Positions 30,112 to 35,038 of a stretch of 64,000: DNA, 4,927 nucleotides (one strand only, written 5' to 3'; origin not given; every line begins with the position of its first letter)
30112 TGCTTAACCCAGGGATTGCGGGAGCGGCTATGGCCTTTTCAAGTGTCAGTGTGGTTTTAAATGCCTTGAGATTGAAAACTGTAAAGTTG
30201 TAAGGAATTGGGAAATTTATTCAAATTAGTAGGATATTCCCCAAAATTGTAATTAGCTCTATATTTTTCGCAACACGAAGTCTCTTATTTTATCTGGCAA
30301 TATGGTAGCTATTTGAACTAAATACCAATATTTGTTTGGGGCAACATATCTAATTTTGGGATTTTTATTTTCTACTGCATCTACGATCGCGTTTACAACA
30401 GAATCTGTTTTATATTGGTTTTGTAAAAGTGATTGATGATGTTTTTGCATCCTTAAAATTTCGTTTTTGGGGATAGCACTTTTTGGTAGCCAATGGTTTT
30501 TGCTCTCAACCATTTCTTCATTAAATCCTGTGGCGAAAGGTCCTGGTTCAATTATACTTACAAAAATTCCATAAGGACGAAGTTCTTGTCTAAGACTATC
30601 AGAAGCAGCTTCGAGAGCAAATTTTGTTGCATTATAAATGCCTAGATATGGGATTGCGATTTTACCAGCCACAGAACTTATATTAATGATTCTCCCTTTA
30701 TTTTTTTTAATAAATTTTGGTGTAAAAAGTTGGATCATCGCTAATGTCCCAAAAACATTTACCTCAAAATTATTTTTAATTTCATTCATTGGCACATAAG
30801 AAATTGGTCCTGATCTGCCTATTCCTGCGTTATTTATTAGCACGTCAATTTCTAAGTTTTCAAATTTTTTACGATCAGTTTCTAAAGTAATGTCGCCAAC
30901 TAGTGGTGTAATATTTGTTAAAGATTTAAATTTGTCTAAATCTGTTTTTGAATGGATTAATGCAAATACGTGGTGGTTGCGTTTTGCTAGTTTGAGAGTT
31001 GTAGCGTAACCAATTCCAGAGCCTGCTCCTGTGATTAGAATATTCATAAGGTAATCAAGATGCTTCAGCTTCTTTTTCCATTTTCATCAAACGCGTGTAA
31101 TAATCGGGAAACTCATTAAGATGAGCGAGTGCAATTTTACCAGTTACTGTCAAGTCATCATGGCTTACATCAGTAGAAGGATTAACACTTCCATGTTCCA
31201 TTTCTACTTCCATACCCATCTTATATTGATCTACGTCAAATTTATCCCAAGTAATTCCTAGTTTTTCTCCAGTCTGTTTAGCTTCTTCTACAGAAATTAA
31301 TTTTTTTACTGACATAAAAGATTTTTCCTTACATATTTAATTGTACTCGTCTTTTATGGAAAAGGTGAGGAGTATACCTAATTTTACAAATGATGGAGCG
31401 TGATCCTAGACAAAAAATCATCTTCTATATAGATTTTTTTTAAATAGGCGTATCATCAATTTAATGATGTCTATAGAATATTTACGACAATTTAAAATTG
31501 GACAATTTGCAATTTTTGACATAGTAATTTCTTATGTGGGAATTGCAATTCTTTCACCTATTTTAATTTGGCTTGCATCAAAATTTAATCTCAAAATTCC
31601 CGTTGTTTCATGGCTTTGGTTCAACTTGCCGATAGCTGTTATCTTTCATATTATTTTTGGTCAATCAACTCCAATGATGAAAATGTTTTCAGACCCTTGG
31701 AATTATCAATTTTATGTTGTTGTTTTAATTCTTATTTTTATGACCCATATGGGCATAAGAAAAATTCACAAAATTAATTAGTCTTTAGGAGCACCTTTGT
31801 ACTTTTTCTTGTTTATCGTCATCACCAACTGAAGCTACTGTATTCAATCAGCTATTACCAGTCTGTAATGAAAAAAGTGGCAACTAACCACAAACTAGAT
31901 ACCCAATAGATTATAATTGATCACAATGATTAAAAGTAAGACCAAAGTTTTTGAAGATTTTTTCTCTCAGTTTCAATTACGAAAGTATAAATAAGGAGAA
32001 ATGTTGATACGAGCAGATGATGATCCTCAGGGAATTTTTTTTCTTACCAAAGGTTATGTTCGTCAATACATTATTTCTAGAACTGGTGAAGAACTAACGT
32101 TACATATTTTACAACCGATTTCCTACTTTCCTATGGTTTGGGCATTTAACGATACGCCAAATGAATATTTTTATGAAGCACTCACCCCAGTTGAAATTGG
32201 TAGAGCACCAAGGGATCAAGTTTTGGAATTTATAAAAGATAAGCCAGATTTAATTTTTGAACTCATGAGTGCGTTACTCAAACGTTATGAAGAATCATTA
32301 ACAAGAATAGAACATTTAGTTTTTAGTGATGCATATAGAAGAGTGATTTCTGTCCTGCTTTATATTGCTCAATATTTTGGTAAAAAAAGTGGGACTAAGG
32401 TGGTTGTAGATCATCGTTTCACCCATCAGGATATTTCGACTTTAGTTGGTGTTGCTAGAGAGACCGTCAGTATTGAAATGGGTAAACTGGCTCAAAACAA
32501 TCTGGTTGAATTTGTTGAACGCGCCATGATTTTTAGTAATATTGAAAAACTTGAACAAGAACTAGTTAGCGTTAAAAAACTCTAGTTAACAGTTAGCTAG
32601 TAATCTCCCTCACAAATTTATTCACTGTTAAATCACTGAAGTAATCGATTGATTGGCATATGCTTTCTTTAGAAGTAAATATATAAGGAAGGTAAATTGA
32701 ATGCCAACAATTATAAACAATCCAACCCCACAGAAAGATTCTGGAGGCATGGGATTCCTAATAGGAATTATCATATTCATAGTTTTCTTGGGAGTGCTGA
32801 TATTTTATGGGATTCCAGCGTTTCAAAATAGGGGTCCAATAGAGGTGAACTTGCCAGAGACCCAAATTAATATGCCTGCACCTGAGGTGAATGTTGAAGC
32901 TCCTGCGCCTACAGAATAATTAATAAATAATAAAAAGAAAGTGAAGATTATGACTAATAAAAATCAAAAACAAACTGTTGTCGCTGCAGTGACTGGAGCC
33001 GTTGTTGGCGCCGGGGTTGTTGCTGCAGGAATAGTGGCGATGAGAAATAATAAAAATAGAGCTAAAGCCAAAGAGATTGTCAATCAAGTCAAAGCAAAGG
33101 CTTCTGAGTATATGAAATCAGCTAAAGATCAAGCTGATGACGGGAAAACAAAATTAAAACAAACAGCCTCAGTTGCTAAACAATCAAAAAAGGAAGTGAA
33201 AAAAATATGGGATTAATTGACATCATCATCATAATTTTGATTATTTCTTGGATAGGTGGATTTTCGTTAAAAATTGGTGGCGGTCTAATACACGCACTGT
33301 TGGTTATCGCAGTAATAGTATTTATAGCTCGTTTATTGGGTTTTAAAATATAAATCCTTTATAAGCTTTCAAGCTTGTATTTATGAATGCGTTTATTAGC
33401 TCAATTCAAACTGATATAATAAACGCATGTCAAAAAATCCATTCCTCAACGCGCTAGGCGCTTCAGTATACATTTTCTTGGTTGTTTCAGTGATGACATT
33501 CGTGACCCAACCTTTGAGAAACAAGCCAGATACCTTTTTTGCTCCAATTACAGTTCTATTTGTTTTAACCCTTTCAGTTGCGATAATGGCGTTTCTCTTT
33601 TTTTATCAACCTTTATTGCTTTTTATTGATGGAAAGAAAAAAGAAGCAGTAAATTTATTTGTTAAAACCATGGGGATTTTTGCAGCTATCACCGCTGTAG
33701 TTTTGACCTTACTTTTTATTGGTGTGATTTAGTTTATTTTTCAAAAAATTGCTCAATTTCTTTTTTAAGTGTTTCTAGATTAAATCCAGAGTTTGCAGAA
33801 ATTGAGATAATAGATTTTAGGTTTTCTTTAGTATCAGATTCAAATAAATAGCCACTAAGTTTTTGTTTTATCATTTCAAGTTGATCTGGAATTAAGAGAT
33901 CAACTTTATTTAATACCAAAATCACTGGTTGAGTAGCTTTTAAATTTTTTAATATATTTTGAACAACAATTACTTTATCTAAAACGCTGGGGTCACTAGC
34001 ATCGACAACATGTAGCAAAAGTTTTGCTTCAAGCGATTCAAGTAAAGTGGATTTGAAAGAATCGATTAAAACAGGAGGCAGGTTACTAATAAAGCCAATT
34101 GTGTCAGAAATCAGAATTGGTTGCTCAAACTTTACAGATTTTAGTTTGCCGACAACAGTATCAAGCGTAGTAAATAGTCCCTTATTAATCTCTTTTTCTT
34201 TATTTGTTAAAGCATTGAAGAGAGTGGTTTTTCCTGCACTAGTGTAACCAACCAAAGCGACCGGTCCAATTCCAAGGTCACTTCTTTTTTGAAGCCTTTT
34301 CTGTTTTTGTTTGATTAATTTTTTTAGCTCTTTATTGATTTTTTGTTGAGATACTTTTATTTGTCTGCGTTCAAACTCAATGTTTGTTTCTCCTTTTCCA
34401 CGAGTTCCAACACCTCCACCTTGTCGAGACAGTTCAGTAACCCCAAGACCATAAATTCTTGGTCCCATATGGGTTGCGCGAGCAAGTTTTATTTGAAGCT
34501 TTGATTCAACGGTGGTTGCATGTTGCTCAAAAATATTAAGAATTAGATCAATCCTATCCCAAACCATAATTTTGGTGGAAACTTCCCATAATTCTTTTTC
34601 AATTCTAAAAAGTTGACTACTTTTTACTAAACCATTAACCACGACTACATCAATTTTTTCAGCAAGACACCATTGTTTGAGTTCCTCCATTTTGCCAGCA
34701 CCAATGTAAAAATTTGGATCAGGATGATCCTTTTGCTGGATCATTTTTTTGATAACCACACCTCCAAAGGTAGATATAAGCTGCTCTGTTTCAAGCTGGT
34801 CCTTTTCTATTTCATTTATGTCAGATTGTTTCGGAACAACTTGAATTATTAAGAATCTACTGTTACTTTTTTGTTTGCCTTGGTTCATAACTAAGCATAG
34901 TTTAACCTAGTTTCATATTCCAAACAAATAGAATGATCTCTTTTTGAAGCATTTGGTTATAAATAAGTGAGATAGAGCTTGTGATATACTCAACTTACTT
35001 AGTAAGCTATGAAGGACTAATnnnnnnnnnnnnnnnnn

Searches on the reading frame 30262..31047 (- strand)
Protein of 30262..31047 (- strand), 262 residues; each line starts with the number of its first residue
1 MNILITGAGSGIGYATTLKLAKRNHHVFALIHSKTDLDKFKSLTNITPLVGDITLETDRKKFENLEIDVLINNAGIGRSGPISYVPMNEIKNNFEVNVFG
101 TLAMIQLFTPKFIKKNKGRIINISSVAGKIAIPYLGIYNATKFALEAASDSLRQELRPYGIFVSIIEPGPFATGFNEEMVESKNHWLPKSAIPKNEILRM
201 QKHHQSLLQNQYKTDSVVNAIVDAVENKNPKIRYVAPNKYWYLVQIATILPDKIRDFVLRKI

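Call 25: search_protein_families(library=pfam, proteins=[window:30262-31047:-], max_evalue=0.001)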
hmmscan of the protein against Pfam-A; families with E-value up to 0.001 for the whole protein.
window:30262-31047:- (262 aa): 4 families
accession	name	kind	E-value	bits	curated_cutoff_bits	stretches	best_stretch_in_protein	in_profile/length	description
PF00106.31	adh_short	-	2.2e-41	141.9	26.6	1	3-182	3-193/195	short chain dehydrogenase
PF13561.12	adh_short_C2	-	2.2e-24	86.8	27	1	7-181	1-186/236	Enoyl-(Acyl carrier protein) reductase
PF08643.16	DUF1776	-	3.5e-07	30.4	25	1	78-218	104-240/294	Fungal family of unknown function (DUF1776)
PF01370.27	Epimerase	-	5.6e-05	23.1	20.9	1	3-128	1-120/240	NAD dependent epimerase/dehydratase family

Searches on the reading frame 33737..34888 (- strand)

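Call 25: search_protein_families(library=pfam, proteins=[window:33737-34888:-], max_evalue=0.001)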
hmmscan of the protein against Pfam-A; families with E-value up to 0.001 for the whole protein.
window:33737-34888:- (384 aa): 6 families
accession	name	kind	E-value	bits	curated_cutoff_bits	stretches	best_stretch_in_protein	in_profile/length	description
PF13167.11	GTP-bdg_N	-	3.4e-20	72.9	25.4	1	32-120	5-88/89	GTP-binding GTPase N-terminal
PF16360.10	GTP-bdg_M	-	2.2e-19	70.2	29.5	1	123-202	1-79/79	GTP-binding GTPase Middle Region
PF01926.29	MMR_HSR1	-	2.1e-18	66.9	21.9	1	210-328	2-113/113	50S ribosome-binding GTPase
PF02421.24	FeoB_N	-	2.9e-09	37.1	27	1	210-377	3-155/156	Ferrous iron transport protein B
PF00009.33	GTP_EFTU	-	1e-07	32.2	26.5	1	293-383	98-187/188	Elongation factor Tu GTP binding domain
PF16897.10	MMR_HSR1_Xtn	-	5.1e-05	23.6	35.2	1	318-378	54-100/106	C-terminal region of MMR_HSR1 domain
